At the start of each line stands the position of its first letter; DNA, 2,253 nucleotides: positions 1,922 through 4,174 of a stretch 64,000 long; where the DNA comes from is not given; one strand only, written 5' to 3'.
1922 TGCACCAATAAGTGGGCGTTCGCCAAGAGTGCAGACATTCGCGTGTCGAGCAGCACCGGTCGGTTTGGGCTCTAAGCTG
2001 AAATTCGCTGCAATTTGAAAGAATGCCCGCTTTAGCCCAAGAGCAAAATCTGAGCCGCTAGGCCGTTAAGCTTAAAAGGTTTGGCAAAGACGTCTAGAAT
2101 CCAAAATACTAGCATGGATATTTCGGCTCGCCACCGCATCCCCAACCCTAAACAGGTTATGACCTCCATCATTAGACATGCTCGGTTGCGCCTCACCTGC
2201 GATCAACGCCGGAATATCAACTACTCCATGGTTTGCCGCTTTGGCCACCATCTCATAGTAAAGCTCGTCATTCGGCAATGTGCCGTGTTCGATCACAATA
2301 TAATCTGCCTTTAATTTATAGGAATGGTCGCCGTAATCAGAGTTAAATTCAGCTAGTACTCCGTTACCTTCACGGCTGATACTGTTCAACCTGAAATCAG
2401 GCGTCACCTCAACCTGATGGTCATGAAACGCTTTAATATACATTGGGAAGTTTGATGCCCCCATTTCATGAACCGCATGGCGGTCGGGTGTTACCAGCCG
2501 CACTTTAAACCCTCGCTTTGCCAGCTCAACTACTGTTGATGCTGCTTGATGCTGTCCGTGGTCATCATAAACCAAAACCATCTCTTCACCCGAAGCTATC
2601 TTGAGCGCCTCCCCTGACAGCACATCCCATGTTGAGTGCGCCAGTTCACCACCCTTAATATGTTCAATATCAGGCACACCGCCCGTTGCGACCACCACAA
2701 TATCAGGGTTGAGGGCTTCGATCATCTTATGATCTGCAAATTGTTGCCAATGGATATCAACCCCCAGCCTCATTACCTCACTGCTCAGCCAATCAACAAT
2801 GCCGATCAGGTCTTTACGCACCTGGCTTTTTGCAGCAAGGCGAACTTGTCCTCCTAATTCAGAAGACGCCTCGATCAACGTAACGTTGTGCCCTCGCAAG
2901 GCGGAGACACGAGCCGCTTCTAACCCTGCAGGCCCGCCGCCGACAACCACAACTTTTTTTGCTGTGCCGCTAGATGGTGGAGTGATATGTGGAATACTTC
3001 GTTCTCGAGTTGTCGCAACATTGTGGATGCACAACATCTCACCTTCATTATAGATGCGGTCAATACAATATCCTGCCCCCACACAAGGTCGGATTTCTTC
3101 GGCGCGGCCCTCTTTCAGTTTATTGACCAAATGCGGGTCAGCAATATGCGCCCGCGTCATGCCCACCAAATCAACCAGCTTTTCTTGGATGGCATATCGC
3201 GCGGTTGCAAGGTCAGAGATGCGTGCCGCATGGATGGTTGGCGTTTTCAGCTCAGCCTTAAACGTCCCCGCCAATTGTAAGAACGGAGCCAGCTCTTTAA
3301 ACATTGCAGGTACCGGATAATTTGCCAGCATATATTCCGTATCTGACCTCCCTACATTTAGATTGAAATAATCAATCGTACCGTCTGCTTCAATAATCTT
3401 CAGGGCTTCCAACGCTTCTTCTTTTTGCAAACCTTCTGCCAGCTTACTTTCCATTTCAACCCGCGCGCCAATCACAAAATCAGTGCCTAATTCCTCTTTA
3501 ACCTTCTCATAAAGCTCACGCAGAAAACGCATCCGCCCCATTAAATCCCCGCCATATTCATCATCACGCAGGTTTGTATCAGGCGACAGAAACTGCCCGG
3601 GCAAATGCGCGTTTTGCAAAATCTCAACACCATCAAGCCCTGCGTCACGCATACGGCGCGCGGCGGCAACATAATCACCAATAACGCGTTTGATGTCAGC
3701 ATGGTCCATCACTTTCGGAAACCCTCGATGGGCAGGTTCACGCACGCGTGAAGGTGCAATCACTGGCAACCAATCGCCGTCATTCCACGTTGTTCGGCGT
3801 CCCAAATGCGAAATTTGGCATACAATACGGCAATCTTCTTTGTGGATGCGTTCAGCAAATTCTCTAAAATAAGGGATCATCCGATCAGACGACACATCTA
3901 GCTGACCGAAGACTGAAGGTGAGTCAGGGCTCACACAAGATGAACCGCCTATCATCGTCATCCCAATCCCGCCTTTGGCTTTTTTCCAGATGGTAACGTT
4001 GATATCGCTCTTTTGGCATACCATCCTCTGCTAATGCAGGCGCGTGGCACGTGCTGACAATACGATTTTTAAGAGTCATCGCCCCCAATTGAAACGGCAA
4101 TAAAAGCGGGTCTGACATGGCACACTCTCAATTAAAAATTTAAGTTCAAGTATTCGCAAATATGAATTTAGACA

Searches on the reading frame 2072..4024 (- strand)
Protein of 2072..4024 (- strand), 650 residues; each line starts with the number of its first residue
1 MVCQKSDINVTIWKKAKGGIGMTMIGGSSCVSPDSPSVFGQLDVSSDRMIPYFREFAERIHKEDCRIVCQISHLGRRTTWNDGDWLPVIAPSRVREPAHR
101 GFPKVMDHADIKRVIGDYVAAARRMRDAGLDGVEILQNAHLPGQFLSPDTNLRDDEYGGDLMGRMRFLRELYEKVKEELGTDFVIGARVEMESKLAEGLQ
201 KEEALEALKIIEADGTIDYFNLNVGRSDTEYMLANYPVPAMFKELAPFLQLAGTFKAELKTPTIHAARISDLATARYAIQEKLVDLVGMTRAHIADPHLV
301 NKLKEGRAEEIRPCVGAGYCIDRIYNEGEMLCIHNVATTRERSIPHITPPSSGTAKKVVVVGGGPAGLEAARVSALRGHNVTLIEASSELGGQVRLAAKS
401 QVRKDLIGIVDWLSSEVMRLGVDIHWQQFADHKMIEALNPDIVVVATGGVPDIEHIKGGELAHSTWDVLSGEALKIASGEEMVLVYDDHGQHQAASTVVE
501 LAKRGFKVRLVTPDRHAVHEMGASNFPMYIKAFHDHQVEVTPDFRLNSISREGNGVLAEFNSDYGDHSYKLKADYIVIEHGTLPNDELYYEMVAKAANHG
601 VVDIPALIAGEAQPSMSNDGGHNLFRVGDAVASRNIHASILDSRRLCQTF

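Call 11: search_protein_families(library=pfam, proteins=[window:2072-4024:-], max_evalue=0.01)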
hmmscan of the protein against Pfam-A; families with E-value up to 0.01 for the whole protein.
window:2072-4024:- (650 aa): 15 families
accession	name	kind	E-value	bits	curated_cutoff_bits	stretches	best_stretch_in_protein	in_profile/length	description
PF00724.26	Oxidored_FMN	-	5.3e-49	167.8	27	1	14-309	44-341/342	NADH:flavin oxidoreductase / NADH oxidase family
PF07992.20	Pyr_redox_2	-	1e-18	68.3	26.1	2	356-600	1-255/291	Pyridine nucleotide-disulphide oxidoreductase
PF01266.30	DAO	-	1.3e-07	31.9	27.9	1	357-503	1-157/353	FAD dependent oxidoreductase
PF12831.13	FAD_oxidored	-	2e-07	31.1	27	1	358-394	2-38/416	FAD dependent oxidoreductase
PF13450.12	NAD_binding_8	-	5.5e-07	30.2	21.9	1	360-395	1-36/68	NAD(P)-binding Rossmann-like domain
PF00070.33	Pyr_redox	-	1.8e-06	28.8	22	1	357-391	1-35/82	Pyridine nucleotide-disulphide oxidoreductase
PF03486.20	HI0933_like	-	2.2e-06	27.7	50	1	357-397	2-42/244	HI0933-like protein Rossmann domain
PF01134.28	GIDA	-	3.4e-05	23.5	22.1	1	357-388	1-32/391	Glucose inhibited division protein A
PF01494.25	FAD_binding_3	-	7e-05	22.6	22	1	357-389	3-35/349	FAD binding domain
PF00890.30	FAD_binding_2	-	7.8e-05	22.5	20.4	1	358-397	2-41/414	FAD binding domain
PF01262.27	AlaDh_PNT_C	-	0.00054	19.9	23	1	356-402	29-76/214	Alanine dehydrogenase/PNT, C-terminal domain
PF01946.23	Thi4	-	0.00065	19.4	26.2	1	357-394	19-57/235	Thi4 family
PF13738.12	Pyr_redox_3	-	0.0012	18.6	30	1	354-459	163-277/305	Pyridine nucleotide-disulphide oxidoreductase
PF13241.12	NAD_binding_7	-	0.0036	18.3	22.1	0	355-406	7-59/104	Putative NAD(P)-binding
PF05834.18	Lycopene_cycl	-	0.0087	15.6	23.4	0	358-390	2-36/380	Lycopene cyclase protein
